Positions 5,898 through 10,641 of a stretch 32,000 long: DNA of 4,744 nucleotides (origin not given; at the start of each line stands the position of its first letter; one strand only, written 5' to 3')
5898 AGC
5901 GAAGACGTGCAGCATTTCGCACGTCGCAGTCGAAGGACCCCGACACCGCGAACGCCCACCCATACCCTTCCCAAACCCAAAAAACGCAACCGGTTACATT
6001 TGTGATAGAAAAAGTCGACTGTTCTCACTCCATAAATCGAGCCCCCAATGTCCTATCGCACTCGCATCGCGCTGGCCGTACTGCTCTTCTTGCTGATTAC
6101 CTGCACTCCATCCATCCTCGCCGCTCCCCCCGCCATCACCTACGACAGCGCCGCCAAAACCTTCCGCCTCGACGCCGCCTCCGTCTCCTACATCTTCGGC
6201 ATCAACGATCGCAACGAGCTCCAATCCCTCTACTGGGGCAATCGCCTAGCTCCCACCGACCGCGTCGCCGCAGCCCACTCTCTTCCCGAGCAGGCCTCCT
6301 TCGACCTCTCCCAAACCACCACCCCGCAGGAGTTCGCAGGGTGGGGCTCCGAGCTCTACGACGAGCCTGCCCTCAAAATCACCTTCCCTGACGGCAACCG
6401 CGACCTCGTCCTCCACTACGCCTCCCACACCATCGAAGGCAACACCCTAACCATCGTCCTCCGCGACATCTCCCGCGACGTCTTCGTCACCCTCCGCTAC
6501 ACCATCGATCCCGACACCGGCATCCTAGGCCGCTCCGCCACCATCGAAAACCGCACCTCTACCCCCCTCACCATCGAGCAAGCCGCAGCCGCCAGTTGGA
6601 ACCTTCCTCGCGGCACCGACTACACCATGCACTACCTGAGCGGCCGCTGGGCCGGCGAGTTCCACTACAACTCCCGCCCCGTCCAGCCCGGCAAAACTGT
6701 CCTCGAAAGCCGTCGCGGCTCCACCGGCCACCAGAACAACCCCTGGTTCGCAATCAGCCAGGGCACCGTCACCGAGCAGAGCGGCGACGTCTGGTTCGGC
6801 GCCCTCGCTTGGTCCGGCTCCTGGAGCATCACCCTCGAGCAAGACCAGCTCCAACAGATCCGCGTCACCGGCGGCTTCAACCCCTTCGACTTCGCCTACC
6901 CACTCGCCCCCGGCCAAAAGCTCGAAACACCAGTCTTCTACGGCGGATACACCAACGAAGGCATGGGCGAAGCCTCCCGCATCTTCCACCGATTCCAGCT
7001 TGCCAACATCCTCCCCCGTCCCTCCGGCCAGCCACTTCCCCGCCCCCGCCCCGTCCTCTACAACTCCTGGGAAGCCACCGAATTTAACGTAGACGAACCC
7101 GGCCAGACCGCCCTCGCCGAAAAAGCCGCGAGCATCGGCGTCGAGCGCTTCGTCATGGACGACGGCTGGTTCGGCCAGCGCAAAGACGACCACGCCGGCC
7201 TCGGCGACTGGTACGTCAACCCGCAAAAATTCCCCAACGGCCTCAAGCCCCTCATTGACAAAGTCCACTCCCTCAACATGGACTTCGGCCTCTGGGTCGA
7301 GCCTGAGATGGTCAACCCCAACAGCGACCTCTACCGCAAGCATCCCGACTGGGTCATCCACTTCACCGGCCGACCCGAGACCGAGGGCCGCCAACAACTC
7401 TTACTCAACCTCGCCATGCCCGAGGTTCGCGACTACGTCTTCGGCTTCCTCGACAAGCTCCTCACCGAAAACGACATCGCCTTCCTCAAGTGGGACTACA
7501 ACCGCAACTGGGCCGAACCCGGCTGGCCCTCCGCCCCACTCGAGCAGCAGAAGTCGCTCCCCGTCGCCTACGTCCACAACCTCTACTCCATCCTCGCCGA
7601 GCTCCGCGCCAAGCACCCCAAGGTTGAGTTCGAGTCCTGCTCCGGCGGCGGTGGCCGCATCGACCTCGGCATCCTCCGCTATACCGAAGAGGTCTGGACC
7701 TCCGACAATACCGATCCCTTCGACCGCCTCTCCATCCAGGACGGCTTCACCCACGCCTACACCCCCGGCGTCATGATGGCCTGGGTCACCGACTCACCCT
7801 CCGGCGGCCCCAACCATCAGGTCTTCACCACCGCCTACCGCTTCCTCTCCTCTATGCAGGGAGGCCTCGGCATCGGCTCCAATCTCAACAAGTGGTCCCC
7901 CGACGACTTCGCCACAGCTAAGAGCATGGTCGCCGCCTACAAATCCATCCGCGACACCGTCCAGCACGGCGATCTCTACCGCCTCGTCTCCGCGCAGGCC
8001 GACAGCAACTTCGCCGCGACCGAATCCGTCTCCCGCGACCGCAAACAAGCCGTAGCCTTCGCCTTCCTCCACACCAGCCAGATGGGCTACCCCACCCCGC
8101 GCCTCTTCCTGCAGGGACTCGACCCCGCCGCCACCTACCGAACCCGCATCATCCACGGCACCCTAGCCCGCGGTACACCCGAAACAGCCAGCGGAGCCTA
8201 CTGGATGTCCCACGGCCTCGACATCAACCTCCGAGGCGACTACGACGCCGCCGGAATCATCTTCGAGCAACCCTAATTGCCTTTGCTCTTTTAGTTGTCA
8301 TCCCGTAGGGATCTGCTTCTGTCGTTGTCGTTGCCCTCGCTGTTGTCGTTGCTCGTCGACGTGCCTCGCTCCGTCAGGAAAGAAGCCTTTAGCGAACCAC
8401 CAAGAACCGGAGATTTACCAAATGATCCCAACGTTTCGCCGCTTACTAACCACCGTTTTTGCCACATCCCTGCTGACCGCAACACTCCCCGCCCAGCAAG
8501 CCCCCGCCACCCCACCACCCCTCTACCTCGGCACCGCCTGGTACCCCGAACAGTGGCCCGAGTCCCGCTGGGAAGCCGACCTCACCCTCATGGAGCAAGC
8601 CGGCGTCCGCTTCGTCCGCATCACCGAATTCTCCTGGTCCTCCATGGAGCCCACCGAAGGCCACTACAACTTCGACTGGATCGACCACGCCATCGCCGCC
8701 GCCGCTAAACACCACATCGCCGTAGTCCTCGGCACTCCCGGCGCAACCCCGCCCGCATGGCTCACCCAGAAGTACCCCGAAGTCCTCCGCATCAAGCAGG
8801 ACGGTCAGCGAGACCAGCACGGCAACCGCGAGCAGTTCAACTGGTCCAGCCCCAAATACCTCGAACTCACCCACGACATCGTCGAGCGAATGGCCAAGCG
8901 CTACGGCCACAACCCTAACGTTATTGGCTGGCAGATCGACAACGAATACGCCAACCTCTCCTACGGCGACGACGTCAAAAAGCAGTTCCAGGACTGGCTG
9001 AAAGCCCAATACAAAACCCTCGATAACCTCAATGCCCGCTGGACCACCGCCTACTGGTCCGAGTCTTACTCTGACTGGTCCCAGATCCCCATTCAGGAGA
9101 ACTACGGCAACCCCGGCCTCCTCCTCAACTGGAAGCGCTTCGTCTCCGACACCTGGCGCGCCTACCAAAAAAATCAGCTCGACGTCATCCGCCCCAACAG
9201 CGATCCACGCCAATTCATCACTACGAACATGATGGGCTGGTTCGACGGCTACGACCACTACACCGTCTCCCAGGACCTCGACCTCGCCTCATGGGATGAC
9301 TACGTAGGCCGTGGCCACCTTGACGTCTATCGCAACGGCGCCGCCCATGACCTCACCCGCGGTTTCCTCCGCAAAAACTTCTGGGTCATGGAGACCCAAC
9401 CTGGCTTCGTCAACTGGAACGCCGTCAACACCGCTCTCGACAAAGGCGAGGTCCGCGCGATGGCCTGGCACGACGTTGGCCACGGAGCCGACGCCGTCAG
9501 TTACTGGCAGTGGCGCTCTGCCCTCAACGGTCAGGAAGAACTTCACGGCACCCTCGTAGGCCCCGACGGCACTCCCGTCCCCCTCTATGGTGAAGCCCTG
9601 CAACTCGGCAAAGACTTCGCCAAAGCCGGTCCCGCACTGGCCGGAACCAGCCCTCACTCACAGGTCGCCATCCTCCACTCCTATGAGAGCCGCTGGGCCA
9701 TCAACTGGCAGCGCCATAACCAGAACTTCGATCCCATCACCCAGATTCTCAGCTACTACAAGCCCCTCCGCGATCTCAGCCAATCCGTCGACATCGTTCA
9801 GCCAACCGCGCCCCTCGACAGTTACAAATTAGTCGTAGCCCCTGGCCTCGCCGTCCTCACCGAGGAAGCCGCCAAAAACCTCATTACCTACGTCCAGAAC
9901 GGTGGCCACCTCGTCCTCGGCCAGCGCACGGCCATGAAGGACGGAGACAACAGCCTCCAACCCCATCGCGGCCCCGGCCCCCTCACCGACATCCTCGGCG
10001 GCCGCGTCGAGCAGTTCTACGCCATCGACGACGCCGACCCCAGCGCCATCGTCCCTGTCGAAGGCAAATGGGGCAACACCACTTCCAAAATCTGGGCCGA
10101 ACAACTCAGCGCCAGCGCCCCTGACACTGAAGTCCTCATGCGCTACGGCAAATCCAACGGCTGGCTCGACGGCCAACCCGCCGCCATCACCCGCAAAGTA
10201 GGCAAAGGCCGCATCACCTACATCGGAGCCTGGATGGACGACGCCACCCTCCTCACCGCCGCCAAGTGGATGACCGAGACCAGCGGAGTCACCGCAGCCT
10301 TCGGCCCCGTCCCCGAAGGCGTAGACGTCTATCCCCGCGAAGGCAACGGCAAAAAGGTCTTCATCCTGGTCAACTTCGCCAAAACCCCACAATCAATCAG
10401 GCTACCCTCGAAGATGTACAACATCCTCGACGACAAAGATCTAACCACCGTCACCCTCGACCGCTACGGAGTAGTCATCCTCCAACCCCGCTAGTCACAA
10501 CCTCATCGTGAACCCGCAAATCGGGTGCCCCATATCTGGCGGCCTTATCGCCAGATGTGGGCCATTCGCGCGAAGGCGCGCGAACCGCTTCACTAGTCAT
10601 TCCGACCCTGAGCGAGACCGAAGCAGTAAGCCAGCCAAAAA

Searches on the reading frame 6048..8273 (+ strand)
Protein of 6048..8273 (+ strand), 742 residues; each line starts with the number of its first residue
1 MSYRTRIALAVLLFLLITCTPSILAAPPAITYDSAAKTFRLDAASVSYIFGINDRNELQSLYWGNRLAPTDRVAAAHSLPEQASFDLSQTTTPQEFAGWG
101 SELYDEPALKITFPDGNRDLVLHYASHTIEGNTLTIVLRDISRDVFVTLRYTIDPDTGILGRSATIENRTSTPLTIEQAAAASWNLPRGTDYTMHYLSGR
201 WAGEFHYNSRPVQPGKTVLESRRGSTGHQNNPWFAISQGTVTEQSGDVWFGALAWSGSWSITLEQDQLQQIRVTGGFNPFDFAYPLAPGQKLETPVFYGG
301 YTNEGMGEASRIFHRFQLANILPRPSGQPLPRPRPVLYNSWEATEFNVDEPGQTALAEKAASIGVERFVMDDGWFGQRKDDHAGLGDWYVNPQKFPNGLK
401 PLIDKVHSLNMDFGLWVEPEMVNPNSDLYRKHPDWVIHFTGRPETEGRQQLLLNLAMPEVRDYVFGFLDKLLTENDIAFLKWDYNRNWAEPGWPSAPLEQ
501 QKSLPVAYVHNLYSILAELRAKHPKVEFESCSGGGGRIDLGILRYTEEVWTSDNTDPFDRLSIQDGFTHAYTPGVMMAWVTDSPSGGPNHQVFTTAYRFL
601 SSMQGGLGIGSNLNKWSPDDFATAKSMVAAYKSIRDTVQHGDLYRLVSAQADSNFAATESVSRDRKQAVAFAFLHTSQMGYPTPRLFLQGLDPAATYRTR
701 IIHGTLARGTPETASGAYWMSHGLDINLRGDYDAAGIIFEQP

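Call 14: search_protein_families(library=ncbifam, proteins=[window:6048-8273:+], max_evalue=0.00001)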
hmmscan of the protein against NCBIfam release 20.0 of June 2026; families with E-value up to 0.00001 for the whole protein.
window:6048-8273:+ (742 aa): 1 family
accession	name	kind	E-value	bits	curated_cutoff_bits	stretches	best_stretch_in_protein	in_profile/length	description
NF053652.1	BtArabpyrBAD1528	equivalog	3.1e-24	85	1100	1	354-567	334-547/730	beta-L-arabinopyranosidase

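Call 30: search_protein_families(library=pfam, proteins=[window:6048-8273:+], max_evalue=0.001)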
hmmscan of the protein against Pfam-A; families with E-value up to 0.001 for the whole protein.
window:6048-8273:+ (742 aa): 3 families
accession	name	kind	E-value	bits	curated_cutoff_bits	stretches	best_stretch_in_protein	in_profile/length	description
PF02065.24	Melibiase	-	1.2e-111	373.5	27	1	293-641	3-347/347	Melibiase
PF16875.11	Glyco_hydro_36N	-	2.7e-65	220.8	27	1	57-287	2-253/253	Glycosyl hydrolase family 36 N-terminal domain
PF16874.11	Glyco_hydro_36C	-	3.9e-18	66.1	27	1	656-737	2-75/77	Glycosyl hydrolase family 36 C-terminal domain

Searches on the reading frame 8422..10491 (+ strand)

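Call 14: search_protein_families(library=ncbifam, proteins=[window:8422-10491:+], max_evalue=0.00001)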
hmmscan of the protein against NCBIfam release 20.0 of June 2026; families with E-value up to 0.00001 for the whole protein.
window:8422-10491:+ (690 aa): 0 families

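Call 30: search_protein_families(library=pfam, proteins=[window:8422-10491:+], max_evalue=0.001)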
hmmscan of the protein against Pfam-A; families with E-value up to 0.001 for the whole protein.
window:8422-10491:+ (690 aa): 6 families
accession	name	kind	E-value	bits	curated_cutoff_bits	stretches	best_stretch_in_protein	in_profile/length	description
PF02449.21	Glyco_hydro_42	-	2.6e-119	399.4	21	1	40-401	2-375/376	Beta-galactosidase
PF08532.16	Glyco_hydro_42M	-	1.3e-42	146.1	25.8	1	414-610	2-193/207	Beta-galactosidase trimerisation domain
PF14488.12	DUF4434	-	1.7e-05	24.9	30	1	43-206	14-164/283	Domain of unknown function (DUF4434)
PF08533.16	Glyco_hydro_42C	-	3e-05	24.1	21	1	633-688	1-57/58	Beta-galactosidase C-terminal domain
PF14258.12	DUF4350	-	8.5e-05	23.3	30.4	0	454-602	21-158/181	Domain of unknown function (DUF4350)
PF22369.2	GLMA_2nd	-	0.00092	19.4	27.7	0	464-503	45-84/138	GLMA-like, second domain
